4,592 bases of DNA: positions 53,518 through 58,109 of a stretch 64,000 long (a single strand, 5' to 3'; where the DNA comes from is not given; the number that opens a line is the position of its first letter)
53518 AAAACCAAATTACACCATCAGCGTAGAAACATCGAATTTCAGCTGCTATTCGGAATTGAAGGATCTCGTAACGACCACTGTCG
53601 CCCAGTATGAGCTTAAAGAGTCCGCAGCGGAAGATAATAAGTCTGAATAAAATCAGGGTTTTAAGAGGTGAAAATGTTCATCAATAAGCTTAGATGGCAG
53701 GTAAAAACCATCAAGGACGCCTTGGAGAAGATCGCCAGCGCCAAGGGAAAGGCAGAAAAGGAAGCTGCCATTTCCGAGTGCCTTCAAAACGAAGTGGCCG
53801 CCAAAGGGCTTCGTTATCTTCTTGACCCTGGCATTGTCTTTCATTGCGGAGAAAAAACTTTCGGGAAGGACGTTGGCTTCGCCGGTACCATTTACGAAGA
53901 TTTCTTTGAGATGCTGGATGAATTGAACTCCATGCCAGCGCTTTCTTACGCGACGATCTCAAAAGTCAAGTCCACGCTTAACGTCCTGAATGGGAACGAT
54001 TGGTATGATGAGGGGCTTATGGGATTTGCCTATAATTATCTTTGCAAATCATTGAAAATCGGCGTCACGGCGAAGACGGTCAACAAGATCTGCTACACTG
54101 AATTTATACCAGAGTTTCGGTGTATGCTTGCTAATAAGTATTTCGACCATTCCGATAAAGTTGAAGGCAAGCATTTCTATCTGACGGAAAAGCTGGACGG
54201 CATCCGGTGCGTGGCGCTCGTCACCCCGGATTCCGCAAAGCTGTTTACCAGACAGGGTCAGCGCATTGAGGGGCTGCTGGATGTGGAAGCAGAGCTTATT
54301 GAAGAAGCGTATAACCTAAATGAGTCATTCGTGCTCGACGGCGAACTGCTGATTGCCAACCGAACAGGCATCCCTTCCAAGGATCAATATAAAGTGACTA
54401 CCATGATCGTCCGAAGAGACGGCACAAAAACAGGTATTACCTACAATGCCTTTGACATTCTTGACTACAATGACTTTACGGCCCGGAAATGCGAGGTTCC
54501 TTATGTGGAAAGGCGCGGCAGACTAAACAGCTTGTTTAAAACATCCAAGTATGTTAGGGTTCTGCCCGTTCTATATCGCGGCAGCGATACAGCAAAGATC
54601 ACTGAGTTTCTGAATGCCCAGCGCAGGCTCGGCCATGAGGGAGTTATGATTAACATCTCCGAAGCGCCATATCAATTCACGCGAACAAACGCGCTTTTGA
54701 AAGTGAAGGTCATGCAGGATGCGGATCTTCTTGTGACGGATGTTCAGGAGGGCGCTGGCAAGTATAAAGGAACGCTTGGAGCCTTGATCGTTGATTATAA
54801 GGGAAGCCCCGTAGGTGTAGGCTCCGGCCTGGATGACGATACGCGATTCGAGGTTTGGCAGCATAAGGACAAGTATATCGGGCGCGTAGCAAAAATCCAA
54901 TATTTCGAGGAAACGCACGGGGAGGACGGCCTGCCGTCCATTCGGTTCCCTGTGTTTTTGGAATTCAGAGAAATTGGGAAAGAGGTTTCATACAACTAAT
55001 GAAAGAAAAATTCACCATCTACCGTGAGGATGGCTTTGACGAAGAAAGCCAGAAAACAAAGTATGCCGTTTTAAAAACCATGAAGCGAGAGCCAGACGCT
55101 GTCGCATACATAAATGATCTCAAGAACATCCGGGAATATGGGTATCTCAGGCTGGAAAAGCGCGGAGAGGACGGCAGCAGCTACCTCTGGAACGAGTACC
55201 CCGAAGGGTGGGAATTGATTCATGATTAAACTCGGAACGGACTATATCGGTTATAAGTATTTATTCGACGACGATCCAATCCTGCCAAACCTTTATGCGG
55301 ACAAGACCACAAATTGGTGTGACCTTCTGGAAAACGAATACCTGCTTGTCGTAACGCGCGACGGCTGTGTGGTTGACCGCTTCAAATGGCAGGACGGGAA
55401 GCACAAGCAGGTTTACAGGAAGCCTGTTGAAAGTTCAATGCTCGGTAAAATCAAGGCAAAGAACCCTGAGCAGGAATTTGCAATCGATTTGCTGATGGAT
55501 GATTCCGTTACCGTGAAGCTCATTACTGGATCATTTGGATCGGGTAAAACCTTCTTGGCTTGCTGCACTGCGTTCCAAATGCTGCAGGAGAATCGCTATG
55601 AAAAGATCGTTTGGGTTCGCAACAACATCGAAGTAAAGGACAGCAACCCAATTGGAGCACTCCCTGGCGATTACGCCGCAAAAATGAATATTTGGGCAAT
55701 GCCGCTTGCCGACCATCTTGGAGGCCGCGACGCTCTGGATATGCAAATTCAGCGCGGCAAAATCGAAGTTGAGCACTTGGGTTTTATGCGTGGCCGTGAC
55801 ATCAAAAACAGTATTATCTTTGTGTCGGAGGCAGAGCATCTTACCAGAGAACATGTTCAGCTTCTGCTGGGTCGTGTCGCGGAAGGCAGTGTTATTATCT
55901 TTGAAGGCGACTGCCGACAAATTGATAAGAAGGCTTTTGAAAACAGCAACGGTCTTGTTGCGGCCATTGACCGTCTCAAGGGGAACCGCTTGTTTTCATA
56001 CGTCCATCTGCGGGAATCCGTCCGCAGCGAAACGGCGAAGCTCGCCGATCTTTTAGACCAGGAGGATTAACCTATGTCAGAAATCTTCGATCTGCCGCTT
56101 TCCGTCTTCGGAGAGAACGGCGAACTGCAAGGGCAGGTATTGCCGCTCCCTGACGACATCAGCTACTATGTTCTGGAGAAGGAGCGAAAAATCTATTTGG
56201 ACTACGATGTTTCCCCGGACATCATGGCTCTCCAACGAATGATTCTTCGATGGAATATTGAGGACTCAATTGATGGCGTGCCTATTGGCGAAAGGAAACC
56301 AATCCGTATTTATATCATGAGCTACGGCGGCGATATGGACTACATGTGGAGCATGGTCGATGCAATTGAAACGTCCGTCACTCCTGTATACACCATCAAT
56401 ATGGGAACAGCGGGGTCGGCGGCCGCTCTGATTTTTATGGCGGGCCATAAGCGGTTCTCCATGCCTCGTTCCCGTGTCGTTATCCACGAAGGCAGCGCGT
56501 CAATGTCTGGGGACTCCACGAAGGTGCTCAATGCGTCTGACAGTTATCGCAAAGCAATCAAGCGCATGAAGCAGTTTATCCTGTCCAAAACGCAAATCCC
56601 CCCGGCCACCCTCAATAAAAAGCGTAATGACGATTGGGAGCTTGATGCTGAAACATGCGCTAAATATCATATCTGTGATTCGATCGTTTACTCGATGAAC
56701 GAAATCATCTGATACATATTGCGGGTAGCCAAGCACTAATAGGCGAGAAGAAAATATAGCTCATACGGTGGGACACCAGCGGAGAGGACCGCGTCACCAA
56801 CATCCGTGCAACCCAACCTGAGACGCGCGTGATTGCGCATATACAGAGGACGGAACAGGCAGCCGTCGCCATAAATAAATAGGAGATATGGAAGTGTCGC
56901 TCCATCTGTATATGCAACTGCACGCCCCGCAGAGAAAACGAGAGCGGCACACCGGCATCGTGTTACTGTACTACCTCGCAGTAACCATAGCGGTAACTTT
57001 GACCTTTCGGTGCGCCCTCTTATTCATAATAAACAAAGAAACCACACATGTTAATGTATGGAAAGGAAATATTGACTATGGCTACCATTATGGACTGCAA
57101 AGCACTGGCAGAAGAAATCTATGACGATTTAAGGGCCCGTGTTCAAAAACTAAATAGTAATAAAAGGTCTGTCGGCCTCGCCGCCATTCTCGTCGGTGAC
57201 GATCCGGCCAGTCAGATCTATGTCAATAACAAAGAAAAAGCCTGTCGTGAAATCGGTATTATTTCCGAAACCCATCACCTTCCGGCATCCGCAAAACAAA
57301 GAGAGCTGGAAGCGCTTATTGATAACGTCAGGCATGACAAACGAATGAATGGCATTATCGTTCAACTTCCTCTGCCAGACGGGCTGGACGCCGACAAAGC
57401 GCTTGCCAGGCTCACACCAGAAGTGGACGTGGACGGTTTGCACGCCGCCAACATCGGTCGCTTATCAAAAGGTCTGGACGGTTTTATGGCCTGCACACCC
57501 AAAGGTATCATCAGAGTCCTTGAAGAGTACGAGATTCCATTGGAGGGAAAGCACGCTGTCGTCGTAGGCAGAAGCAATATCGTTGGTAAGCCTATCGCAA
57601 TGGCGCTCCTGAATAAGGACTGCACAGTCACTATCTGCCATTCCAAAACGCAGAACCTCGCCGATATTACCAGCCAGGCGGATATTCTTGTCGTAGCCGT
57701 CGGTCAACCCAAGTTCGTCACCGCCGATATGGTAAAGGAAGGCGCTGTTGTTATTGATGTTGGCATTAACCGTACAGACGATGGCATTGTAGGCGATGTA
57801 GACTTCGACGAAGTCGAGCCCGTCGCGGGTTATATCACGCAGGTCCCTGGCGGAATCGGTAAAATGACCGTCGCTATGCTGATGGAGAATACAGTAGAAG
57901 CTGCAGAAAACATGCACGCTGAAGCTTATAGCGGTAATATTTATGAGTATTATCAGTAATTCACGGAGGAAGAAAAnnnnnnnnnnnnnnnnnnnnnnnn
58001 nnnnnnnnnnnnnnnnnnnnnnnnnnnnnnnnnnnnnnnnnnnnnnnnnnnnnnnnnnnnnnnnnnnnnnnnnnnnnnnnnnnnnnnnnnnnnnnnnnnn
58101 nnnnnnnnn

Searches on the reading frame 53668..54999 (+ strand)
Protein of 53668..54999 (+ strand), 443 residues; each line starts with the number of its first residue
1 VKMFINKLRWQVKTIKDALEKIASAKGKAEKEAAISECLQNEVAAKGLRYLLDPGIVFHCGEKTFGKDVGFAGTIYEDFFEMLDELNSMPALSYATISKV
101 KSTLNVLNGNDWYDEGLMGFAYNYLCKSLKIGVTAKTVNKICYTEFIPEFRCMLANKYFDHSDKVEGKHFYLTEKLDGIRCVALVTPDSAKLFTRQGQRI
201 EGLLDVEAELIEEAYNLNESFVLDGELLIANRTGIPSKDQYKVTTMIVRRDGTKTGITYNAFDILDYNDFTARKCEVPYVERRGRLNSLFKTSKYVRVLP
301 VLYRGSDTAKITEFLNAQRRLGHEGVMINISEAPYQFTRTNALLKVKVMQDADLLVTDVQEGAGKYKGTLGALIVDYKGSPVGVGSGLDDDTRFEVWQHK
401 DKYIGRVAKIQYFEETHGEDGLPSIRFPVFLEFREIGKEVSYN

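Call 13: search_protein_families(library=pfam, proteins=[window:53668-54999:+], max_evalue=0.001)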
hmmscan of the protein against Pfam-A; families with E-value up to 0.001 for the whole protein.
window:53668-54999:+ (443 aa): 4 families
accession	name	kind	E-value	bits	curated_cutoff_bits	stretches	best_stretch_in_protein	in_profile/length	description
PF01068.26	DNA_ligase_A_M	-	4.4e-20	72.7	26.2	1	153-347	2-204/204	ATP dependent DNA ligase domain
PF14743.12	DNA_ligase_OB_2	-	3.2e-13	49.9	28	1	361-434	1-66/66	DNA ligase OB-like domain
PF09414.15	RNA_ligase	-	1.4e-06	29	27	1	169-331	2-158/171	RNA ligase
PF01331.24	mRNA_cap_enzyme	-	0.00011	22.6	29.6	1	162-347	10-194/194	mRNA capping enzyme, catalytic domain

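Call 59: search_protein_families(library=ncbifam, proteins=[window:53668-54999:+], max_evalue=0.001)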
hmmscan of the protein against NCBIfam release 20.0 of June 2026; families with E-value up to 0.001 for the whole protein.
window:53668-54999:+ (443 aa): 13 families
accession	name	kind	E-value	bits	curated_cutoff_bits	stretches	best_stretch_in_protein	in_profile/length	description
NF006592.0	PRK09125.1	equivalog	1.3e-27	96.6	200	1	151-435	30-281/283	DNA ligase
TIGR02779.1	NHEJ_ligase_lig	equivalog_domain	5.1e-23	81.7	227.75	1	165-395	11-236/302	non-homologous end-joining DNA ligase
TIGR00574.1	dnl1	superfamily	6.4e-22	77.9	217.8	1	144-374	164-408/527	ATP-dependent DNA ligase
NF007210.0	PRK09632.1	equivalog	6.6e-22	77.6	989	1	141-376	469-687/781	ATP-dependent DNA ligase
NF002868.0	PRK03180.1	equivalog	1.8e-18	66.5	641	1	152-373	186-406/509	ATP-dependent DNA ligase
TIGR02776.1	NHEJ_ligase_prk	equivalog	7.3e-18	64.7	373.2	1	174-396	11-228/587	DNA ligase D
NF004628.0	PRK05972.1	subfamily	2.5e-17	62.3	895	1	166-377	257-456/870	ATP-dependent DNA ligase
NF006701.0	PRK09247.1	equivalog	6.3e-15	55.1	543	1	152-342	208-400/540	ATP-dependent DNA ligase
TIGR04120.1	DNA_lig_bact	equivalog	9.4e-14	51.3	400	1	152-347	204-397/526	cisplatin damage response ATP-dependent DNA ligase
NF006078.0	PRK08224.1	equivalog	3.7e-13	49.1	296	1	170-400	26-254/350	ATP-dependent DNA ligase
NF005796.0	PRK07636.1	subfamily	7.9e-12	44.9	337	1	169-397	19-229/275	ATP-dependent DNA ligase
NF041331.1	LigA_Halo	equivalog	6.2e-10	38.2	830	1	173-377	252-457/552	ATP-dependent DNA ligase LigA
NF007211.0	PRK09633.1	equivalog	9.2e-08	30.9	774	1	163-365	11-225/610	DNA ligase D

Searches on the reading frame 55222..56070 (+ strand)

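Call 13: search_protein_families(library=pfam, proteins=[window:55222-56070:+], max_evalue=0.001)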
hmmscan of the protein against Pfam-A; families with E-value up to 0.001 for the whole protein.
window:55222-56070:+ (282 aa): 3 families
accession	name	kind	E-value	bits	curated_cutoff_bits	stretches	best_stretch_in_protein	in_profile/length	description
PF02562.22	PhoH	-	2.2e-41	142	27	1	76-272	1-197/205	PhoH-like protein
PF13604.12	AAA_30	-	0.00043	20.5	27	0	81-235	3-129/191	AAA domain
PF20720.3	nSTAND3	-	0.00081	19.6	27.2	0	87-137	10-55/155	Novel STAND NTPase 3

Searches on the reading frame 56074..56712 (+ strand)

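Call 13: search_protein_families(library=pfam, proteins=[window:56074-56712:+], max_evalue=0.001)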
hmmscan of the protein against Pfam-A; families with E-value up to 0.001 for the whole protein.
window:56074-56712:+ (212 aa): 1 family
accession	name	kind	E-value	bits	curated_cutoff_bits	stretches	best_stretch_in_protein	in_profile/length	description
PF00574.28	CLP_protease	-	1e-23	84.6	20.2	1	73-205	45-179/182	Clp protease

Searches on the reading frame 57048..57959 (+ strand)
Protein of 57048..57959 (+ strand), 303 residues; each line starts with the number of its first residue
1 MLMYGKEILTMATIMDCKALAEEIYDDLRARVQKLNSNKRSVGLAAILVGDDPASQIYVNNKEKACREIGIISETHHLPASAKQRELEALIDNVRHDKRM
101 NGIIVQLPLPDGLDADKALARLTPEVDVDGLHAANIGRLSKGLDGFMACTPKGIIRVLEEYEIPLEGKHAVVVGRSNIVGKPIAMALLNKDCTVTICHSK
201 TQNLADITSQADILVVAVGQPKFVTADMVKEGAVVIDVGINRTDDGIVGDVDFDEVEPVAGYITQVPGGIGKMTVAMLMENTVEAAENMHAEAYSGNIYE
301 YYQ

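Call 13: search_protein_families(library=pfam, proteins=[window:57048-57959:+], max_evalue=0.001)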
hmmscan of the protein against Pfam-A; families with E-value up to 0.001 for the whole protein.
window:57048-57959:+ (303 aa): 2 families
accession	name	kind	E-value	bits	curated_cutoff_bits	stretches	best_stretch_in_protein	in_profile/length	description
PF02882.25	THF_DHG_CYH_C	-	2.7e-69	232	27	1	132-288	1-158/160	Tetrahydrofolate dehydrogenase/cyclohydrolase, NAD(P)-binding domain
PF00763.28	THF_DHG_CYH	-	1e-35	122.9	32.8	1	15-129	1-115/115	Tetrahydrofolate dehydrogenase/cyclohydrolase, catalytic domain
